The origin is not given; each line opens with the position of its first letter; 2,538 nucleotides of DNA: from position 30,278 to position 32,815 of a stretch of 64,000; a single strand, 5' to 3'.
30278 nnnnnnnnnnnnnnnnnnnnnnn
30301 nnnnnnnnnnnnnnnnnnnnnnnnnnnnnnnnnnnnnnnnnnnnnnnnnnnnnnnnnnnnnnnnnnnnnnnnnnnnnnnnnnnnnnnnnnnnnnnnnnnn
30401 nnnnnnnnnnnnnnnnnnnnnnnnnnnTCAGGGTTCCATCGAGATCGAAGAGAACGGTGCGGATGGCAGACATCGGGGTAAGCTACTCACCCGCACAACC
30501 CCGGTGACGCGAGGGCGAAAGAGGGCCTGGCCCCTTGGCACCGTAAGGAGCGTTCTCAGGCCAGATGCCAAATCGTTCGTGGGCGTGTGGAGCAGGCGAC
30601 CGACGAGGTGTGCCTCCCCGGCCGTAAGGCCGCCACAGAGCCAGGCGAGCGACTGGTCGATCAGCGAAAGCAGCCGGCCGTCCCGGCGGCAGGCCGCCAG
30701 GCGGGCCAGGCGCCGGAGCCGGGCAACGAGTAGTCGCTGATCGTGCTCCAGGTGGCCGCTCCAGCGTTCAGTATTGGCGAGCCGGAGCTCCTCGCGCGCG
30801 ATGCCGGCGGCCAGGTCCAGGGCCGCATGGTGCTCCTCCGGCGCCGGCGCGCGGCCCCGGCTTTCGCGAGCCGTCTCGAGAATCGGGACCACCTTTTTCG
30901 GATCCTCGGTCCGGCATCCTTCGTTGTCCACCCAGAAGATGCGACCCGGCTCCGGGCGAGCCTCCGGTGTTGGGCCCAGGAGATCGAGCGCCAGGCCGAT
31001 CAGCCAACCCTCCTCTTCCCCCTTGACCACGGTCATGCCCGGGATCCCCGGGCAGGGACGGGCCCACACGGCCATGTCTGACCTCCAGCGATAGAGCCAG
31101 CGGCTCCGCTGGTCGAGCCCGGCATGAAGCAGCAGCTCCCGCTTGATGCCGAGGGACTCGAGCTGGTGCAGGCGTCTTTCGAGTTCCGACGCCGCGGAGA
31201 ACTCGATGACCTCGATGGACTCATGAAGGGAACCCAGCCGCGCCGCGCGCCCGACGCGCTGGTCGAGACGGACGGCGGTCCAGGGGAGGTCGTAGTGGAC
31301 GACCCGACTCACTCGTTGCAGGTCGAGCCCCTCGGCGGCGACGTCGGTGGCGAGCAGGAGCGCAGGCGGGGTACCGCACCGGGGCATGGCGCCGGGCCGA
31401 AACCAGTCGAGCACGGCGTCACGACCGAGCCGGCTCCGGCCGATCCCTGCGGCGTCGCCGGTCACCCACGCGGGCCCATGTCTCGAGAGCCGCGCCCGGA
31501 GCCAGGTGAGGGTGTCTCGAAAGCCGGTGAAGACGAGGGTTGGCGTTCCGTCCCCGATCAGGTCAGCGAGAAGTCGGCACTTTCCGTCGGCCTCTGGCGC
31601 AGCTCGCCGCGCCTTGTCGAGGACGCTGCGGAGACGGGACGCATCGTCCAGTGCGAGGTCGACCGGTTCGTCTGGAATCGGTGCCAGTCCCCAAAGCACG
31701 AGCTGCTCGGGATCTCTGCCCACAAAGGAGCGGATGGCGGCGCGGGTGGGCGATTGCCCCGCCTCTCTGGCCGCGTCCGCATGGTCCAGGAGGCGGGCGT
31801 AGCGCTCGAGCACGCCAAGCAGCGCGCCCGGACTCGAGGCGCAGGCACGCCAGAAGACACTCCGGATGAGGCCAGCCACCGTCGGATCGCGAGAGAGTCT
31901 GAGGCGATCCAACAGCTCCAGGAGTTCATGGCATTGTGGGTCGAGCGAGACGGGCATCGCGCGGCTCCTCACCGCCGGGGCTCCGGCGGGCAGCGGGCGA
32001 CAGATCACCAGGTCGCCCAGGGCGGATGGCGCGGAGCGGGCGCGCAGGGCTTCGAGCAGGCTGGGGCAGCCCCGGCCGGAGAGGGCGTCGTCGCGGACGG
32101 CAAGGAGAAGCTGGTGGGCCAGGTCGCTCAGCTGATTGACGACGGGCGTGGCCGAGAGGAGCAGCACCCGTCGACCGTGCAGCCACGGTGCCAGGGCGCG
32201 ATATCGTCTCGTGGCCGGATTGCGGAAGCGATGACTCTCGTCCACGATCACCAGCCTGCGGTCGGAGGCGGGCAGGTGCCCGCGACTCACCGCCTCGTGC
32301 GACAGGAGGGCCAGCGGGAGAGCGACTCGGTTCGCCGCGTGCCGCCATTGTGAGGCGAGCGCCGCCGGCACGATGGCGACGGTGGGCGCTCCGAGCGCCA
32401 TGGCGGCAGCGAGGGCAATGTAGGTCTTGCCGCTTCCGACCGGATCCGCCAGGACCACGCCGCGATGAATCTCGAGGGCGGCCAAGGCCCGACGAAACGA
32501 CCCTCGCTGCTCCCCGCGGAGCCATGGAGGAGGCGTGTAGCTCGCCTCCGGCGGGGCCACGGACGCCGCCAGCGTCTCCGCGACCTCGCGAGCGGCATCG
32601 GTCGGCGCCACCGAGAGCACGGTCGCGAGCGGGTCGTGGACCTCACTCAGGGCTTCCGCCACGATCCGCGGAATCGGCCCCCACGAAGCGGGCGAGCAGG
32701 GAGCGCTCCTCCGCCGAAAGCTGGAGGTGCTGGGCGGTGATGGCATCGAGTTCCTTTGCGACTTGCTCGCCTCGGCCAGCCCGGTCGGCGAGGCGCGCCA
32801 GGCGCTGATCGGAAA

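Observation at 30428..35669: Two-gene methyltransferase + SNF2-like helicase module with no recognisable nuclease (possible uncharacterised defence or epigenetic system)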

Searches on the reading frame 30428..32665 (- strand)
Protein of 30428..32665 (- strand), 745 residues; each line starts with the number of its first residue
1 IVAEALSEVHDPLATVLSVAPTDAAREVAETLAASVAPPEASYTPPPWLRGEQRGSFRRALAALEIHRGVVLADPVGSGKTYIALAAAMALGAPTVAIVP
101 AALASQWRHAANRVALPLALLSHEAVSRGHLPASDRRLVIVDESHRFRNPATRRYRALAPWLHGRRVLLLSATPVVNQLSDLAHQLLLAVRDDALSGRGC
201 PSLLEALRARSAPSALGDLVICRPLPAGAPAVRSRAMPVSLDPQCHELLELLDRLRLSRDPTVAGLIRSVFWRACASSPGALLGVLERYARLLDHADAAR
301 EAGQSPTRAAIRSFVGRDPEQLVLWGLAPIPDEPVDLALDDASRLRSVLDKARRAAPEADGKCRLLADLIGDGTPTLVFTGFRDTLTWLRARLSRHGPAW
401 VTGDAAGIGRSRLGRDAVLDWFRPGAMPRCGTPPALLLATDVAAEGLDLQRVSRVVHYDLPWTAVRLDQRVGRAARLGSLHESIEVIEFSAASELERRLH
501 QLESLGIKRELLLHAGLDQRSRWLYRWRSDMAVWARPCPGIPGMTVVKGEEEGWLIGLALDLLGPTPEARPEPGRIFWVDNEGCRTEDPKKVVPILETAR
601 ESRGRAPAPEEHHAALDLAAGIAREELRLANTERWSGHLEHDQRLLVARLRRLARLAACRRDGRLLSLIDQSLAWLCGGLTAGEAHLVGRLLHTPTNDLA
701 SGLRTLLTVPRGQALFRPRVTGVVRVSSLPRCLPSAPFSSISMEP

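Call 5: search_protein_families(library=pfam, proteins=[window:30428-32665:-], max_evalue=0.01)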
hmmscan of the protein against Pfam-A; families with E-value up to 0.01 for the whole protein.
window:30428-32665:- (745 aa): 6 families
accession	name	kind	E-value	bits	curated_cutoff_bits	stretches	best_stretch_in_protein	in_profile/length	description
PF00271.37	Helicase_C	-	4.2e-15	56.4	23.5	1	362-478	2-110/110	Helicase conserved C-terminal domain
PF00176.29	SNF2-rel_dom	-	1.9e-09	37.5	24.9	1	136-192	126-180/290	SNF2-related domain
PF00270.35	DEAD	-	3e-06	27.5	26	0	130-178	114-163/167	DEAD/DEAH box helicase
PF04851.21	ResIII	-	3.7e-06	27.4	22.5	0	133-174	123-162/164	Type III restriction enzyme, res subunit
PF01695.23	IstB_IS21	-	0.0017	18.3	24.1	0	64-90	89-115/238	IstB-like ATP binding protein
PF20720.3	nSTAND3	-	0.0089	16.2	27.2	0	56-108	6-58/155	Novel STAND NTPase 3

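Call 6: search_protein_families(library=padloc, proteins=[window:30428-32665:-], max_evalue=0.01)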
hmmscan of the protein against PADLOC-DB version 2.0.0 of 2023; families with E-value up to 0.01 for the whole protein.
window:30428-32665:- (745 aa): 34 families (the best 25 are shown)
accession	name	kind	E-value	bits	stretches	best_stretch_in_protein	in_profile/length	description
PDLC02623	DrmD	-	7.4e-21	71.6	1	376-497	532-643/1040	DrmD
PDLC02843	DpdE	-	5.6e-20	68.9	2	359-477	553-663/1091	DpdE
PDLC02621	DrmD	-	1.6e-18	64.4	1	352-495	491-641/1040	DrmD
PDLC02619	DrmD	-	1.8e-18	64.1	2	435-500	491-556/872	DrmD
PDLC02840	DpdE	-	2.3e-16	57.3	2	437-497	613-673/1091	DpdE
PDLC02193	PLD_Helicase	-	2.9e-16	56.8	1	377-494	695-814/905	-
PDLC02500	BrxHI|BrxHII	-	5.4e-15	53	1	376-502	483-597/933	BrxHI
PDLC03830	ZacC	-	1.5e-14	51.6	2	434-480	855-902/1019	-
PDLC00659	HmaA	-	1.5e-13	47.5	1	377-479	516-612/1176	SNF2 helicase / DEAD-box helicase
PDLC02633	DrmD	-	3.6e-13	46.4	1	377-490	530-641/839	DrmD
PDLC02572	DrmA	-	1.7e-12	44.2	1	372-488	518-631/1043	DrmA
PDLC01075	C3a139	-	1.5e-11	41.4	1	437-499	688-749/948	HKD+Snf2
PDLC02845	DpdE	-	2.4e-10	36.9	1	354-480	1123-1240/1293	DpdE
PDLC04556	PDC-M27C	-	3e-10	37.1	1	434-478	756-802/892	-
PDLC02504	BrxHI|BrxHII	-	5.1e-10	36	1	434-496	537-599/971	BrxHII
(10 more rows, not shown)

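Call 7: search_protein_families(library=ncbifam, proteins=[window:30428-32665:-], max_evalue=0.01)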
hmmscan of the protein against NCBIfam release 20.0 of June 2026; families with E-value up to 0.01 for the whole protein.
window:30428-32665:- (745 aa): 19 families
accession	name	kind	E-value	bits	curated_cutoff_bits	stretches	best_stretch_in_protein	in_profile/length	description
NF038317.1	DISARM_DrmD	equivalog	1.3e-24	86.6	610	1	135-494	238-625/1021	DISARM system SNF2-like helicase DrmD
NF042964.1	phospholipD_antiphage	equivalog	6.1e-24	84.4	1100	2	358-504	664-816/895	phospholipase D-like domain-containing anti-phage protein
NF041062.1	DpdE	equivalog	4.1e-20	71.4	500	2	341-482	508-646/1048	protein DpdE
NF038318.1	DISARM_DrmD_b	equivalog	1.3e-17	63.3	950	1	435-500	488-553/868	DISARM system SNF2-like helicase DrmD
NF008394.0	PRK11192.1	equivalog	3.1e-12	46.1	507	1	332-489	204-353/441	ATP-dependent RNA helicase SrmB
NF058637.1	helic_SCO1167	equivalog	3.1e-12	45.4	1200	1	365-511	771-905/932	SCO1167/SCO6262 family helicase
NF053711.1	RNA_heli_RhlE1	exception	2e-08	33.4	750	1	377-496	248-354/434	RNA helicase RhlE1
NF053631.1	RNA_helic_CshA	equivalog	7.3e-08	31.7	646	1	436-493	290-347/434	degradosome RNA helicase CshA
NF008642.0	PRK11634.1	equivalog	9.2e-08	30.9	989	1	436-488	298-350/628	DEAD/DEAH family ATP-dependent RNA helicase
NF003390.0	PRK04537.1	equivalog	2.3e-07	30.3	732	1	415-484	296-358/572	ATP-dependent RNA helicase RhlB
NF003419.0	PRK04837.1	equivalog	3.4e-07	29.3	588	1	360-485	241-358/424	ATP-dependent RNA helicase RhlB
NF008744.0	PRK11776.1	equivalog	4.5e-07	28.8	524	1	435-488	294-347/460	ATP-dependent RNA helicase DbpA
NF010337.0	PRK13766.1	equivalog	7e-07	27.7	610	1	365-477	356-468/781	Hef nuclease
NF002340.1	PRK01297.1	equivalog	8.1e-07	28.2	564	1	361-487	235-353/372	ATP-dependent RNA helicase RhlB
NF053710.1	RNA_heli_RhlE2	exception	2e-06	26.5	925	1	362-487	236-353/635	RNA helicase RhlE2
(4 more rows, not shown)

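Call 16: find_homologous_proteins(query=window:30428-32665:-)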
Query window:30428-32665:- (745 aa): 1427 proteins with E <= 0.001 among 8000 candidates; the best 120 are listed.
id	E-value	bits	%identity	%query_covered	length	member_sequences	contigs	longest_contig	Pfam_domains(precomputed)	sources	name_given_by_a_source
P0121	0.0e+0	1635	100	100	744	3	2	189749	PF00270.36,PF00176.30,PF00271.38,PF04851.22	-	-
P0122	5.9e-224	764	55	100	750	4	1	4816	PF00176.30,PF00271.38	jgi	-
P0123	8.4e-218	744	55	100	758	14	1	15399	PF00176.30,PF00271.38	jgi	-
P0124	9.3e-212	724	53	100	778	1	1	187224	PF00270.36,PF00176.30,PF00271.38,PF04851.22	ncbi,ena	-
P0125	6.3e-211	721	53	100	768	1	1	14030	PF00176.30,PF00271.38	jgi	jgi:hypothetical protein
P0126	1.4e-207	710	52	100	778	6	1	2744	PF00176.30,PF00271.38,PF04851.22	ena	-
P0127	3.3e-207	709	52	99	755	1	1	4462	PF00176.30,PF00271.38,PF04851.22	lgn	-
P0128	6.9e-206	704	52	100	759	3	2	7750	PF00176.30,PF00271.38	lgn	-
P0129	8.3e-205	701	51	100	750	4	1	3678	PF00176.30,PF00271.38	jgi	jgi:hypothetical protein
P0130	8.6e-205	701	52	100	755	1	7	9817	PF00176.30,PF00271.38,PF04851.22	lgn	-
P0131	9.0e-205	701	51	99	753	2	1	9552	PF00270.36,PF00176.30,PF00271.38,PF04851.22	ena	-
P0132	3.0e-204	699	52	100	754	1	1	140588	PF00176.30,PF00271.38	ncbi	-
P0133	4.5e-204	698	52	99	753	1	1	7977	PF00176.30,PF00271.38,PF04851.22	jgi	-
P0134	9.0e-204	697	51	100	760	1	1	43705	PF00176.30,PF00271.38,PF04851.22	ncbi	-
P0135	1.6e-202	693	52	99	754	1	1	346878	PF00176.30,PF00271.38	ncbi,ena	-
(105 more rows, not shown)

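Call 18: search_solved_structures(query=window:30428-32665:-, max_evalue=0.01)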
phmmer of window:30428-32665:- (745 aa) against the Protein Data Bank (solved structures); distinct sequences matched with E-value up to 0.01: 108 (the best 60 are shown).
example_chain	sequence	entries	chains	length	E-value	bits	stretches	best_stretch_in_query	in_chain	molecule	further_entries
5gi4_A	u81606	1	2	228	3.1e-07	32.5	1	436-500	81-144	ATP-dependent RNA helicase DeaD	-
8so8_A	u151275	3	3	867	3.4e-07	32.3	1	409-500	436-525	RNA polymerase-associated protein RapA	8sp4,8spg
9i9f_A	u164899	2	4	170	3.5e-07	32.3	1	373-487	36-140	Eukaryotic initiation factor 4A-I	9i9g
9el5_A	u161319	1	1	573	4e-07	32.1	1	372-477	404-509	Fanconi anemia group M protein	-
6bog_A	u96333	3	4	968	5.1e-07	31.7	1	409-500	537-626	RNA polymerase-associated protein RapA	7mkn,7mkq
7m8e_F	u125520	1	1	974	5.2e-07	31.7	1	409-500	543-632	RNA polymerase-associated protein RapA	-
4s20_K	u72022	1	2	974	5.3e-07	31.7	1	409-500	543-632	RNA polymerase-associated protein RapA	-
1z63_A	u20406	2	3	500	1.4e-06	30.3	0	435-512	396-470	Helicase of the snf2/rad54 family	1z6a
2zu6_A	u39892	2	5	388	2.1e-06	29.7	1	373-487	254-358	Eukaryotic initiation factor 4A-I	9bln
9dts_A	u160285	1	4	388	2.1e-06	29.7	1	373-487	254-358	Eukaryotic initiation factor 4A-I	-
6xki_A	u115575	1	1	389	2.1e-06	29.7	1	373-487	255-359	Eukaryotic initiation factor 4A-I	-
5zc9_A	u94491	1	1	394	2.2e-06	29.7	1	373-487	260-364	Eukaryotic initiation factor 4A-I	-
7ppz_B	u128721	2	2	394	2.2e-06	29.7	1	373-487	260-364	Eukaryotic initiation factor 4A-I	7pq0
6zmw_j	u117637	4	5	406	2.3e-06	29.6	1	373-487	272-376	Eukaryotic initiation factor 4A-I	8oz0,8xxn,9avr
2jgn_A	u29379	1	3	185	2.3e-06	29.6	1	370-481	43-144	ATP-DEPENDENT RNA HELICASE DDX3X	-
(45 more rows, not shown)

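Call 58: find_related_loci(query=A2, collection=viral_contigs, flank=8000)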
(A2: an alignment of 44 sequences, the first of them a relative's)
Query A2 (744 aa) in viral_contigs; peptide patterns used: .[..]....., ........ (x = any residue, [..] = any of these).
28 stretches matched a pattern; 2 encode a relative of the query (tblastn E <= 1e-3); 2 distinct loci.
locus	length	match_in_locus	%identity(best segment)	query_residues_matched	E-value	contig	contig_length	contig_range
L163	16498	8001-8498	26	341-508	3e-12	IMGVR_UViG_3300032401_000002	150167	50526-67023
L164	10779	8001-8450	30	328-486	1e-10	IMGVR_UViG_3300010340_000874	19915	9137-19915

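Call 59: search_dna_similar(query=window:30428-32662:-, collection=plasmids, mode=protein, max_rows=12)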
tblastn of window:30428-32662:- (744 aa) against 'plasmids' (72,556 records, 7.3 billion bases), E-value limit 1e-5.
Records with a match: 442; places in all: 475; records where one place covers at least 80% of the query: 0.
Best place of each record, by identity: <60% 442.
By first word of the organism name: Rhodococcus 24; Thermus 21; Listeria 20; Bacillus 18; Enterococcus 17; Escherichia 16; Salmonella 15; Halobacterium 12; Klebsiella 12; Nostoc 11; and 135 more.
By predicted mobility (MOB-suite, as given by PLSDB): non-mobilizable 276; conjugative 89; mobilizable 77.
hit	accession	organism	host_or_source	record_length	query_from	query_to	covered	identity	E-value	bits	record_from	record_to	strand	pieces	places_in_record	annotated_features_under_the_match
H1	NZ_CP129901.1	Rhodococcus ruber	soil,bacterial genome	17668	11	511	58%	29.7%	2e-10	134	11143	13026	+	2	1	helicase-related protein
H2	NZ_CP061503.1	Weissella cibaria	whole organism,traditional Thai ...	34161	60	514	54%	31.3%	1e-16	159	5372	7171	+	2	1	helicase-related protein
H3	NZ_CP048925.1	Lactiplantibacillus plantarum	Plant,cell culture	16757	60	514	54%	31.3%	2e-16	159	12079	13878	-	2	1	helicase-related protein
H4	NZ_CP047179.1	Rathayibacter sp. VKM Ac-2759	Tanacetum vulgare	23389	2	488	56%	28.9%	1e-9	131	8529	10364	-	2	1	helicase-related protein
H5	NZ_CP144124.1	Halalkalicoccus sp. CGA53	cell culture,sediment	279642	52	502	53%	30.0%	6e-16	153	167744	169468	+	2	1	helicase-related protein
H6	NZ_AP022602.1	Mycobacterium gallinarum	-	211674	52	483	50%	31.1%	4e-9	126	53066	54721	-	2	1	helicase-related protein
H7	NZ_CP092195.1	Deinococcus sp. KNUC1210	Setaria viridis,cell ...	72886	68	503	59%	26.5%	5e-19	100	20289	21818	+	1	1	SNF2-related protein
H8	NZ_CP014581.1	Paraburkholderia phytofirmans OLGA172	-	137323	52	499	50%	29.9%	4e-10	130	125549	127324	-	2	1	helicase-related protein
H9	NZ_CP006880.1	Rhizobium gallicum bv. gallicum R602sp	Phaseolus vulgaris,whole ...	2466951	93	479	52%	27.9%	1e-6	60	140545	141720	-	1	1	record has no annotation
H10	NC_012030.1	Halorubrum lacusprofundi ATCC 49239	-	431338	52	488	52%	28.0%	6e-12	141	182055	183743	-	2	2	helicase-related protein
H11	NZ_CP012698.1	Microbacterium sp. No. 7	whole organism,activated sludge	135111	2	489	46%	30.8%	9e-9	127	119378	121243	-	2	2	helicase-related protein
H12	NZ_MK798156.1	Enterococcus hirae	-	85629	60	499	52%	27.2%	3e-11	141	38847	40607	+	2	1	helicase-related protein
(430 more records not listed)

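Call 60: get_annotated_region(hit=H2, flank=7000)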
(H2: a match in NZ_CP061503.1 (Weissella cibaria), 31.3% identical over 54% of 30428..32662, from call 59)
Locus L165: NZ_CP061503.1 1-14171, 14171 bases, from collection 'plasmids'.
description: Weissella cibaria strain NH9449 plasmid pNH9449-1, complete sequence
organism: Weissella cibaria (NCBI taxid 137591)
taxonomy: Bacteria; Bacillota; Bacilli; Lactobacillales; Lactobacillaceae; Weissella; Weissella cibaria
host: -; source: whole organism,traditional Thai fermented pork (Nham); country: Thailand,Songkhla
typing (MOB-suite, as given by PLSDB): conjugative; relaxase MOBQ; mating-pair formation MPF_T
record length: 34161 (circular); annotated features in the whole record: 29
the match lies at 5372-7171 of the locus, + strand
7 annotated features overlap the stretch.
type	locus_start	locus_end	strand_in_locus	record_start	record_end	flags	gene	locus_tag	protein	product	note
CDS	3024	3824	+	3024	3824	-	-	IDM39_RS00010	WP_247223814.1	ParA family protein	-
CDS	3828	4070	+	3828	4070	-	-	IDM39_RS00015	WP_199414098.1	hypothetical protein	-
CDS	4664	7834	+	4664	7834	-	-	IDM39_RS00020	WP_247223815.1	helicase-related protein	-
CDS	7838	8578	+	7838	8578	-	-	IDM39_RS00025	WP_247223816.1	DUF4391 domain-containing protein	-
CDS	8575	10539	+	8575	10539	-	-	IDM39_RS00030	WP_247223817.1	site-specific DNA-methyltransferase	GO:0006306 - DNA methylation [Evidence IEA]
CDS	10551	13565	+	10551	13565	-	-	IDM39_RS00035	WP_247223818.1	DEAD/DEAH box helicase family protein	-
CDS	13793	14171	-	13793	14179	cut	-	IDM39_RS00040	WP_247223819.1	hypothetical protein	-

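Call 61: get_annotated_region(hit=H1, flank=7000)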
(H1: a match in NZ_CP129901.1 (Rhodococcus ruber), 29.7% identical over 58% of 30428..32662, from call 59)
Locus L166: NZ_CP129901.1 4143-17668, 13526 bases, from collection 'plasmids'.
description: Rhodococcus ruber strain Y14 plasmid unnamed2, complete sequence
organism: Rhodococcus ruber (NCBI taxid 1830)
taxonomy: Bacteria; Actinomycetota; Actinomycetes; Mycobacteriales; Nocardiaceae; Rhodococcus; Rhodococcus ruber
host: -; source: soil,bacterial genome; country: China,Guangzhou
typing (MOB-suite, as given by PLSDB): non-mobilizable; replicon rep_cluster_1333
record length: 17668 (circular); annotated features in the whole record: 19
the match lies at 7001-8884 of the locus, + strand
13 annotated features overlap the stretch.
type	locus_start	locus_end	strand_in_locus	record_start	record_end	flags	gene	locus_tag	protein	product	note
CDS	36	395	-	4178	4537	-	-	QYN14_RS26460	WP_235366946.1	hypothetical protein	-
CDS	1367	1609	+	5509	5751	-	-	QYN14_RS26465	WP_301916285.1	hypothetical protein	-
CDS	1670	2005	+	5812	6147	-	-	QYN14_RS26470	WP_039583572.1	hypothetical protein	-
CDS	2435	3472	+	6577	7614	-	-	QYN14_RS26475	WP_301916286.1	hypothetical protein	-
CDS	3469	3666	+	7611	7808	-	-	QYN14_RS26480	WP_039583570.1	hypothetical protein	-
CDS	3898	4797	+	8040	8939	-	-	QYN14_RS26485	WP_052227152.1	replication initiation protein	-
CDS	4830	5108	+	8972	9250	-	-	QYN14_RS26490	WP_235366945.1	helix-turn-helix domain-containing protein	-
CDS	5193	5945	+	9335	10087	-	-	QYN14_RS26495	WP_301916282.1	ParA family protein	-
CDS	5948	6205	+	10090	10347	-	-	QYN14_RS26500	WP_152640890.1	hypothetical protein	-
CDS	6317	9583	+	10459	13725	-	-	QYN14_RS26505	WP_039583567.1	helicase-related protein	-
CDS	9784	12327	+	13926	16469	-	-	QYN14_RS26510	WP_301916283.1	DNA methyltransferase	-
CDS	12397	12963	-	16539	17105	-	-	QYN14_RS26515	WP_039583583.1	recombinase family protein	GO:0006310 - DNA recombination [Evidence IEA]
CDS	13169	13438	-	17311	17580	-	-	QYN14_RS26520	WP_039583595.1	type II toxin-antitoxin system prevent-host-death family antitoxin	GO:0008219 - cell death [Evidence IEA]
